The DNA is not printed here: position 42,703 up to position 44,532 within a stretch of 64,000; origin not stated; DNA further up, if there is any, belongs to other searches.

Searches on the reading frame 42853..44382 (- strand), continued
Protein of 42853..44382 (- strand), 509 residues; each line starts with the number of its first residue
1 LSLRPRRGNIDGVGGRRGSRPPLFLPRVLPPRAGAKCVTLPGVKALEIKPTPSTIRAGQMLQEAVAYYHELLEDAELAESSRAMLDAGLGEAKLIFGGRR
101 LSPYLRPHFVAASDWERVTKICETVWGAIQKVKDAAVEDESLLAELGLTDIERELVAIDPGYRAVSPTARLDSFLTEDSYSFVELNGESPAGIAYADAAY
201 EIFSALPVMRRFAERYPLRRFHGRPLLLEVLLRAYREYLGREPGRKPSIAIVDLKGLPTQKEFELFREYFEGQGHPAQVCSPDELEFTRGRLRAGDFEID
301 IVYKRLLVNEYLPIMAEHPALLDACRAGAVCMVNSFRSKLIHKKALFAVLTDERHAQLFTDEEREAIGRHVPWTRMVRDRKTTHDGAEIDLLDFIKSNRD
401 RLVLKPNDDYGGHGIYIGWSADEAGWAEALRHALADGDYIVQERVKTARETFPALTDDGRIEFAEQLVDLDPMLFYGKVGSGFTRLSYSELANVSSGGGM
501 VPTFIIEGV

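Call 68: find_encoding_contigs(protein=P0371, flank=6000, max_places=1)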
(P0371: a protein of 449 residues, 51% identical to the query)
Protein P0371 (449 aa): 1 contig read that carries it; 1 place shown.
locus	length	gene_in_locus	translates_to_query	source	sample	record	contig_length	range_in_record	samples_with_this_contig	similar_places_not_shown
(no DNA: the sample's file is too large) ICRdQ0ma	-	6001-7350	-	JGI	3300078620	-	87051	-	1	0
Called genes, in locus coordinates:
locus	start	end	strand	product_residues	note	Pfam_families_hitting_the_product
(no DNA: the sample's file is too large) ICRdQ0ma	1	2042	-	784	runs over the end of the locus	PF01315:Ald_Xan_dh_C, PF02738:MoCoBD_1, PF20256:MoCoBD_2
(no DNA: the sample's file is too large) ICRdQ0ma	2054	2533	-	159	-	PF00111:Fer2 (weak), PF01799:Fer2_2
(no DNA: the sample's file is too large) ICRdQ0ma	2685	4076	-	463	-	PF00682:HMGL-like, PF22617:HCS_D2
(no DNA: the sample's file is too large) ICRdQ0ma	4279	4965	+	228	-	-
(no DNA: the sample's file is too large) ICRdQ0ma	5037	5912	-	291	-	PF23564:EF-hand_FSTL1 (faint), PF10591:SPARC_Ca_bdg (faint), PF00036:EF-hand_1 (faint), PF13202:EF-hand_5 (faint), PF13405:EF-hand_6 (faint), PF13499:EF-hand_7 (faint), PF13833:EF-hand_8 (faint), PF26745:SPM (faint)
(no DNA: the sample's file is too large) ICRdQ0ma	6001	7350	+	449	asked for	-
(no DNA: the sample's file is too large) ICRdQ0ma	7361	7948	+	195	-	-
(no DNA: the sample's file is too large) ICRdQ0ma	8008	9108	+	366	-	PF04107:GCS2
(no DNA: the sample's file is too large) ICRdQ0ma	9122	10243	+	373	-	-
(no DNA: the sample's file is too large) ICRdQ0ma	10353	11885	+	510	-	PF24923:ATP-grasp_IQCH, PF18105:PGM1_C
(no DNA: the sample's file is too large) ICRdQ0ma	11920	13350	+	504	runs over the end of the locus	PF01841:Transglut_core, PF23265:Ig-like_KY (weak)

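Call 69: find_encoding_contigs(protein=P0378, flank=6000, max_places=1)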
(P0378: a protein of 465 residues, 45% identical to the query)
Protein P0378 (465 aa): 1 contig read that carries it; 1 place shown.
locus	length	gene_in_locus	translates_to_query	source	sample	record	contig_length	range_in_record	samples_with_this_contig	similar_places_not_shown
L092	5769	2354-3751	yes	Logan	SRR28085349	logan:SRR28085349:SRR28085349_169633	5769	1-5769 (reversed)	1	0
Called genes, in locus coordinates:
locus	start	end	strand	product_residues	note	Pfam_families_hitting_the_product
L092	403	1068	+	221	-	-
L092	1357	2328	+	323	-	-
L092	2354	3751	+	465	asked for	PF04174:CP_ATPgrasp_1 (weak), PF14403:CP_ATPgrasp_2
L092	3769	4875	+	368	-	PF04107:GCS2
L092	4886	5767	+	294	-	?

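Call 77: find_related_loci(query=A5, collection=metagenome_contigs, flank=6000)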
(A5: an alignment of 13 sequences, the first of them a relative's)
Query A5 (481 aa) in metagenome_contigs; peptide patterns used: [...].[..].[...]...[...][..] (x = any residue, [..] = any of these).
186 stretches matched a pattern; 171 encode a relative of the query (tblastn E <= 1e-3); the best 80 are kept; 80 distinct loci.
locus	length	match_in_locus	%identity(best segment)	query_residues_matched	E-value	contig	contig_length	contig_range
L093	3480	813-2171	48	1-465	7e-153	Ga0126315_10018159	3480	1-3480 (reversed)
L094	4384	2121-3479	48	1-465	1e-149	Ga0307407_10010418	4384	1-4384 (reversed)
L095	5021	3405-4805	46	1-476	3e-141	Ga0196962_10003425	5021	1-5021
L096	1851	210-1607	45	1-476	1e-149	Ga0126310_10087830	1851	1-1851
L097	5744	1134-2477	46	1-457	1e-136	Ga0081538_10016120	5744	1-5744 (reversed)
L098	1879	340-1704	45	1-464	3e-146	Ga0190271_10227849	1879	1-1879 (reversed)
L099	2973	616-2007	44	1-473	3e-141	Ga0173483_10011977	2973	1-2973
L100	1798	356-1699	46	1-457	2e-145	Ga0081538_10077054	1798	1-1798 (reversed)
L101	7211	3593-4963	44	1-463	2e-133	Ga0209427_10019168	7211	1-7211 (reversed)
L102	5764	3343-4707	44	1-464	9e-134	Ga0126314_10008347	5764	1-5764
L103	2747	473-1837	45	1-464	4e-139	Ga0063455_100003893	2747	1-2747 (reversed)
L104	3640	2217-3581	45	1-464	2e-136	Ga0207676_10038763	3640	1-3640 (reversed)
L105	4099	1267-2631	45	1-464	7e-135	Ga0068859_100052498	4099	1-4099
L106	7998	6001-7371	44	1-463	1e-131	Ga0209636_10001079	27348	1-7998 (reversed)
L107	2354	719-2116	45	1-476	8e-140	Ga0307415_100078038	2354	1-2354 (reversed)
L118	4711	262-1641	40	1-466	6e-121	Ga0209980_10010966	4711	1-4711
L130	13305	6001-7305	41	16-457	1e-112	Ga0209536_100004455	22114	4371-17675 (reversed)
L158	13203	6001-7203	35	46-455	8e-83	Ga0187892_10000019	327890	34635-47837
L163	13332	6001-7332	33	2-456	1e-80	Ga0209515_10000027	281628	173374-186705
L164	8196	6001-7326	33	2-460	2e-80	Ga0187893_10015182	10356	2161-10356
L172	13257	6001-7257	34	46-471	5e-76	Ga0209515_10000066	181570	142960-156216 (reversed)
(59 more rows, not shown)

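Call 80: search_protein_families(library=pfam, proteins=[L118:1610-2533:+, L158:7110-7964:+, L158:4877-5800:+, L163:3772-5103:+, L130:8195-10477:+, L172:7771-8358:+, L164:322-1122:+, L158:2964-3650:+], max_evalue=0.01)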
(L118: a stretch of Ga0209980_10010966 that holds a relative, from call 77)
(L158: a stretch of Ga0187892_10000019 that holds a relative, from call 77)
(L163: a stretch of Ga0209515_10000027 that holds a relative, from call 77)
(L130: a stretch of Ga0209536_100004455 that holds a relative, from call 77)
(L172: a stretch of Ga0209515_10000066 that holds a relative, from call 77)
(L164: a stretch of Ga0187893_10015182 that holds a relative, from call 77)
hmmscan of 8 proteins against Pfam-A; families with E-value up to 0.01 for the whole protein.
L118:1610-2533:+ (307 aa): 2 families
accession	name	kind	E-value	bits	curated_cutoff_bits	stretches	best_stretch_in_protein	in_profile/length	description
PF05013.17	FGase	-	8.3e-19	69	28.9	1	63-257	9-208/219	N-formylglutamate amidohydrolase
PF19416.4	Astro_VPg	-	0.0019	19.5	25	0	241-289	19-68/104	Astrovirus VPg protein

L158:7110-7964:+ (284 aa): 1 family
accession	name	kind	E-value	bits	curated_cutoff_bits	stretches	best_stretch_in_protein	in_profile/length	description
PF04909.20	Amidohydro_2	-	7.4e-23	82.1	26.4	1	97-279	68-287/289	Amidohydrolase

L158:4877-5800:+ (307 aa): 4 families
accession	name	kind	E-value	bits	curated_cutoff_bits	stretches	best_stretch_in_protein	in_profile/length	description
PF02629.25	CoA_binding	-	2.1e-29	102.6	22.3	1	6-99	1-97/97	CoA binding domain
PF00549.24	Ligase_CoA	-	9.4e-24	84.4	24.5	1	152-270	1-125/128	CoA-ligase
PF13607.11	Succ_CoA_lig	-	2.1e-10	40.9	27.4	1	146-252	1-106/138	Succinyl-CoA ligase like flavodoxin domain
PF13380.12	CoA_binding_2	-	0.00025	21.9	22.8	1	18-129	13-114/116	CoA binding domain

L163:3772-5103:+ (443 aa): 4 families
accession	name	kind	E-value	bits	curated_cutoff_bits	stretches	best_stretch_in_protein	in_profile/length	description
PF08442.15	ATP-grasp_2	-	8.1e-64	215.4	29.5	1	55-258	1-200/202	ATP-grasp domain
PF00549.24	Ligase_CoA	-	4.1e-36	124.4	24.5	1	319-439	1-128/128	CoA-ligase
PF24948.1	Citrate_synth_N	-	5.8e-13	49.2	83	1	90-281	48-226/232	ATP-citrate synthase ATP-grasp domain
PF01071.24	GARS_A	-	0.0036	17.6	27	1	61-133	6-74/194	Phosphoribosylglycinamide synthetase, ATP-grasp (A) domain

L130:8195-10477:+ (760 aa): 4 families
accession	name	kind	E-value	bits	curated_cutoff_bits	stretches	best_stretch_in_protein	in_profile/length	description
PF00593.30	TonB_dep_Rec_b-barrel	-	3.9e-33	116.4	27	1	288-733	35-435/436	TonB dependent receptor-like, beta-barrel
PF07715.20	Plug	-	5.9e-20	72.2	23.9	1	124-229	2-107/107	TonB-dependent Receptor Plug Domain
PF13715.12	CarbopepD_reg_2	-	7.3e-15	55.2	32.2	1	30-115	1-88/88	CarboxypepD_reg-like domain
PF13620.12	CarboxypepD_reg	-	5.6e-12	46.3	32.3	1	30-103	2-81/82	Carboxypeptidase regulatory-like domain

L172:7771-8358:+ (195 aa): 1 family
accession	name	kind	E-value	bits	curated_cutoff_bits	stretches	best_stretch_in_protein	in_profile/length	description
PF09969.14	DUF2203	-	1.6e-27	97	24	1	73-194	1-122/122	Uncharacterized conserved protein (DUF2203)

L164:322-1122:+ (266 aa): 11 families
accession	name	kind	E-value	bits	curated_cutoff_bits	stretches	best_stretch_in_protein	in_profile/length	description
PF13085.11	Fer2_3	-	1.5e-30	105.8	27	1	7-116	2-107/107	2Fe-2S iron-sulfur cluster binding domain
PF13183.11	Fer4_8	-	1e-08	36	27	1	150-224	2-68/68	4Fe-4S dicluster domain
PF13237.11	Fer4_10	-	8.3e-08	32.5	25.5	1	148-221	4-53/53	4Fe-4S dicluster domain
PF12838.12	Fer4_7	-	1.1e-06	29.5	27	1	144-165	29-50/52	4Fe-4S dicluster domain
PF13187.11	Fer4_9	-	2.1e-06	28.1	27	1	146-165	34-49/52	4Fe-4S dicluster domain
PF13534.11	Fer4_17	-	2.4e-06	28.4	22.2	1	152-224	1-60/61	4Fe-4S dicluster domain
PF13370.11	Fer4_13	-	0.002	19.2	24.5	1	151-180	4-33/58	4Fe-4S single cluster domain of Ferredoxin I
PF00037.32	Fer4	-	0.0027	17.9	21.1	1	151-165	6-20/24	4Fe-4S binding domain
PF12797.12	Fer4_2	-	0.0031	17.8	24.5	1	150-164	7-21/22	4Fe-4S binding domain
PF12800.12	Fer4_4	-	0.0062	17.2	24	1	151-164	2-15/17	4Fe-4S binding domain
PF25160.1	LdpA_Fe-S-bd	-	0.0074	16.5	27.6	1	149-165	24-40/49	LdpA Fe-S cluster-binding domain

L158:2964-3650:+ (228 aa): 3 families
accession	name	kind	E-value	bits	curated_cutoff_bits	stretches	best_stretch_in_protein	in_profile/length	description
PF00132.30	Hexapep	-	5.4e-16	58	27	2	143-176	2-35/36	Bacterial transferase hexapeptide (six repeats)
PF25084.1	LbH_EIF2B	-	4.8e-06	27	54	1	102-181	20-93/105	EIF2B subunit epsilon LbH domain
PF14602.12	Hexapep_2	-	0.002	18.2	27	1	144-176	3-33/34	Hexapeptide repeat of succinyl-transferase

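Call 90: find_encoding_contigs(protein=P0450, flank=6000, max_places=1)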
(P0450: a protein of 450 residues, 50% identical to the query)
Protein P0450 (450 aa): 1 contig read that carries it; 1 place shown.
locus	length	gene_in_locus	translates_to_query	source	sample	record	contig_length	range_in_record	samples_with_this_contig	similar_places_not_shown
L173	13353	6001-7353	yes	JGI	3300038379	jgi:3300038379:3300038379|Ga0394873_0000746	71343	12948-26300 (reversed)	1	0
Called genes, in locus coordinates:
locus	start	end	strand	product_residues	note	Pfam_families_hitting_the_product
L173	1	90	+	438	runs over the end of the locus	PF13365:Trypsin_2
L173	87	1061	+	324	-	PF16697:Yop-YscD_cpl, PF00498:FHA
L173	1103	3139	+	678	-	PF26549:Tricorn_N, PF07676:PD40 (weak), PF26549:Tricorn_N, PF00561:Abhydrolase_1 (weak), PF01738:DLH, PF02129:Peptidase_S15 (weak), PF20434:BD-FAE, PF00326:Peptidase_S9, +1 more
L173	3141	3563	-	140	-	-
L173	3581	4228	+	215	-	-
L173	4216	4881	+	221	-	PF01738:DLH, PF12697:Abhydrolase_6 (faint)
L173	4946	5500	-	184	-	PF13240:Zn_Ribbon_1 (faint), PF12773:DZR (weak)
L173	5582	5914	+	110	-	-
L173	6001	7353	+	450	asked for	PF14403:CP_ATPgrasp_2 (faint)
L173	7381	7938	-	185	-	PF06906:DUF1272, PF03992:ABM (weak)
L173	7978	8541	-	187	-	-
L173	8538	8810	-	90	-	PF18993:Rv0078B (weak)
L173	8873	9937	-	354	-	PF11383:DUF3187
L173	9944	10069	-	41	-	-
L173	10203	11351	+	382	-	-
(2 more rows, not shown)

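Call 91: find_encoding_contigs(protein=P0441, flank=6000, max_places=1)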
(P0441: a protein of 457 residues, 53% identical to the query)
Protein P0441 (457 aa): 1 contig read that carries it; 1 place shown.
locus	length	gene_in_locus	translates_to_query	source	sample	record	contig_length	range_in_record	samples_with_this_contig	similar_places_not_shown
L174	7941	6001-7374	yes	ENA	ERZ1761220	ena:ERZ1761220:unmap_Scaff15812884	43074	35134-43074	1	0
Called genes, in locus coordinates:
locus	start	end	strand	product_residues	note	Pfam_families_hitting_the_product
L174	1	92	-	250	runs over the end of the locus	PF03372:Exo_endo_phos, PF23226:Exo_endo_phos_PGAP2IP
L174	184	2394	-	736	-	PF13492:GAF_3 (faint), PF13185:GAF_2, PF01590:GAF (weak), PF13185:GAF_2, PF00990:GGDEF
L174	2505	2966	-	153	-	PF00571:CBS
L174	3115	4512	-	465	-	PF00682:HMGL-like, PF22617:HCS_D2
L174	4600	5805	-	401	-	-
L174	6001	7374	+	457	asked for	-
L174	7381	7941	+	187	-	?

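Call 93: search_protein_families(library=ncbifam, proteins=[L086:3952-4674:+, L086:4734-5960:+, L086:8711-9490:+, L090:9907-11475:+, L090:8717-9892:+, L092:1357-2328:+, L092:4886-5767:+, L082:10623-11651:+], max_evalue=0.001)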
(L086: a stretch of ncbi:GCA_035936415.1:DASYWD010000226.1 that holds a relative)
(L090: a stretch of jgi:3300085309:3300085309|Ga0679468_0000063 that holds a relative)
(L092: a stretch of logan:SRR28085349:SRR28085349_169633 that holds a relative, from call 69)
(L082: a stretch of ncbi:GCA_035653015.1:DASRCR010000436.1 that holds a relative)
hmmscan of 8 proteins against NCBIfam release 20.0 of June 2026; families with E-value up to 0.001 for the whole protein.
L086:3952-4674:+ (240 aa): 1 family
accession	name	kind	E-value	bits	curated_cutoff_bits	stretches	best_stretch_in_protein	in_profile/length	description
NF007758.0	PRK10439.1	equivalog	0.00029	19.9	222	1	96-234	281-405/418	enterochelin esterase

L086:4734-5960:+ (408 aa): 2 families
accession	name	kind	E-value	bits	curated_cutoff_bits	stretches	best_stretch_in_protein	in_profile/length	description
TIGR00768.1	rimK_fam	subfamily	1.3e-07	31.3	143.4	1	36-199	31-188/276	RimK family alpha-L-glutamate ligase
NF011169.0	PRK14571.1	equivalog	0.0001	21.8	404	1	138-211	123-201/300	D-alanyl-alanine synthetase A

L086:8711-9490:+ (259 aa): 11 families
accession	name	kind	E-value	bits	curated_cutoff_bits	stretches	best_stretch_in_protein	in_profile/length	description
NF008471.0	PRK11366.1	equivalog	3.8e-32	111.7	266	1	29-253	26-250/254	gamma-glutamyl-gamma-aminobutyrate hydrolase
NF045546.1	GCDPHdlase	equivalog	4.9e-09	36.5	250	1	62-126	52-108/198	gamma-glutamyl-CDP-amidate hydrolase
NF001975.0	PRK00758.1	equivalog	1.1e-08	34.8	198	0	178-248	116-183/185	GMP synthase subunit A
TIGR00888.1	guaA_Nterm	equivalog_domain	5e-08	32.6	172.15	0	104-132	63-91/188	glutamine-hydrolyzing GMP synthase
NF003792.0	PRK05380.1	equivalog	1.5e-07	30.5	308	1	181-251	462-530/534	CTP synthase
TIGR00337.1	PyrG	equivalog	6.6e-06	25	462.75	0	167-246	441-526/526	glutamine hydrolyzing CTP synthase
NF006562.0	PRK09065.1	equivalog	1.6e-05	24.6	205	0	107-132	86-111/242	glutamine amidotransferase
NF000848.1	PRK00074.1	equivalog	2.2e-05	23.3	400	1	104-245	63-185/512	glutamine-hydrolyzing GMP synthase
NF005849.0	PRK07765.1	equivalog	7.2e-05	22.1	308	0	105-132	70-97/219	aminodeoxychorismate/anthranilate synthase component II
NF010081.0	PRK13566.1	equivalog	0.00021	19.7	645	0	106-248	595-721/729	anthranilate synthase component I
NF011201.0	PRK14607.1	equivalog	0.00032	19.5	670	0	195-249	140-191/534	bifunctional anthranilate synthase component II/anthranilate phosphoribosyltransferase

L090:9907-11475:+ (522 aa): 1 family
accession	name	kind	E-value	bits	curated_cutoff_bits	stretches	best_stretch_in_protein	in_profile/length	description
NF042917.1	PAGG_GluLig_BesA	equivalog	5.5e-52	177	750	1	41-474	5-430/432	L-propargylglycine--L-glutamate ligase BesA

L090:8717-9892:+ (391 aa): 0 families

L092:1357-2328:+ (323 aa): 1 family
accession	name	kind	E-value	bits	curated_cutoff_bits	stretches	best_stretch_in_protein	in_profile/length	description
TIGR00768.1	rimK_fam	subfamily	1.8e-06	27.5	143.4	1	41-197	42-188/276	RimK family alpha-L-glutamate ligase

L092:4886-5767:+ (294 aa): 0 families

L082:10623-11651:+ (342 aa): 0 families
